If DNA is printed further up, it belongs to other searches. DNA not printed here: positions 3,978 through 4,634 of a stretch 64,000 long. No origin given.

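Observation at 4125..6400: Catalytically intact ParE-type topoisomerase B subunit sits alone (no ParC/GyrA) inside the island, paired with an unknown 119-aa protein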

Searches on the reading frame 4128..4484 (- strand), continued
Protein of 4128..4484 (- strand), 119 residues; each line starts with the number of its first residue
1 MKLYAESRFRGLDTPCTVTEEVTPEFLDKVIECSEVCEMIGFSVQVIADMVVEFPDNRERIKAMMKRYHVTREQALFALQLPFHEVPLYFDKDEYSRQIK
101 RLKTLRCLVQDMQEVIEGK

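Call 70: search_protein_families(library=pfam, proteins=[L096:8791-9885:+, L104:11958-12950:+, L095:3606-4976:+, L095:5847-6875:+, L090:970-1647:+], max_evalue=0.01)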
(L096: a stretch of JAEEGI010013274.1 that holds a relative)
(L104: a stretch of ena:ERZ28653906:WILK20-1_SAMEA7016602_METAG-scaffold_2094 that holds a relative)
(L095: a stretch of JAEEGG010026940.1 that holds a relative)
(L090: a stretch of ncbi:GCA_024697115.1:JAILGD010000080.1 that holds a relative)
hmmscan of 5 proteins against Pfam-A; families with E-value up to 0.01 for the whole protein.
L096:8791-9885:+ (365 aa): 1 family
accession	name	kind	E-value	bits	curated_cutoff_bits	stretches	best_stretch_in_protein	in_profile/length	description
PF06067.16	DUF932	-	1.4e-32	113.7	23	1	94-332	2-212/227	Domain of unknown function (DUF932)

L104:11958-12950:+ (331 aa): 2 families
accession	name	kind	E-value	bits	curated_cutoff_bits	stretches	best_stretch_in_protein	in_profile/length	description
PF13310.11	Virulence_RhuM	-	1.1e-23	84.2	33.7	1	64-136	1-73/252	Virulence protein RhuM family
PF02661.23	Fic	-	3.9e-12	47.3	24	1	207-280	12-93/93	Fic/DOC family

L095:3606-4976:+ (457 aa): 1 family
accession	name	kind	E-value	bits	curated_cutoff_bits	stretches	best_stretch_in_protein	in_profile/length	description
PF10117.15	McrBC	-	6.1e-45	154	23.9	1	79-400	3-317/318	McrBC 5-methylcytosine restriction system component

L095:5847-6875:+ (343 aa): 1 family
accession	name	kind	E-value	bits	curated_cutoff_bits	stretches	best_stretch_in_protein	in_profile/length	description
PF04471.18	Mrr_cat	-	2.6e-11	44.1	21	1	220-333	8-115/115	Restriction endonuclease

L090:970-1647:+ (226 aa): 0 families

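Call 75: search_solved_structures(query=A3, max_evalue=10)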
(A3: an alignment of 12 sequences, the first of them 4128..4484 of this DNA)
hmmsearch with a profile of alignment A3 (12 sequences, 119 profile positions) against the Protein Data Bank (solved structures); distinct sequences matched with E-value up to 10: 4.
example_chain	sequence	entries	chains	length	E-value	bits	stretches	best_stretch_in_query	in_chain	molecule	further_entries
8xx5_E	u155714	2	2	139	0.18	15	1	15-95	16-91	C147L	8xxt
8y0e_E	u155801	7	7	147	0.21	14.8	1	15-95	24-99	C147L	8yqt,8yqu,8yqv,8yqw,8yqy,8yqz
8xy6_E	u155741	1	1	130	0.21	14.8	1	18-95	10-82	C147L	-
8q3b_F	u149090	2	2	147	0.22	14.7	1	16-95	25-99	DNA-directed RNA polymerase RPB6 homolog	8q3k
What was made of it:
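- Tried and rejected: The profile search against PDB was also empty (call 75).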
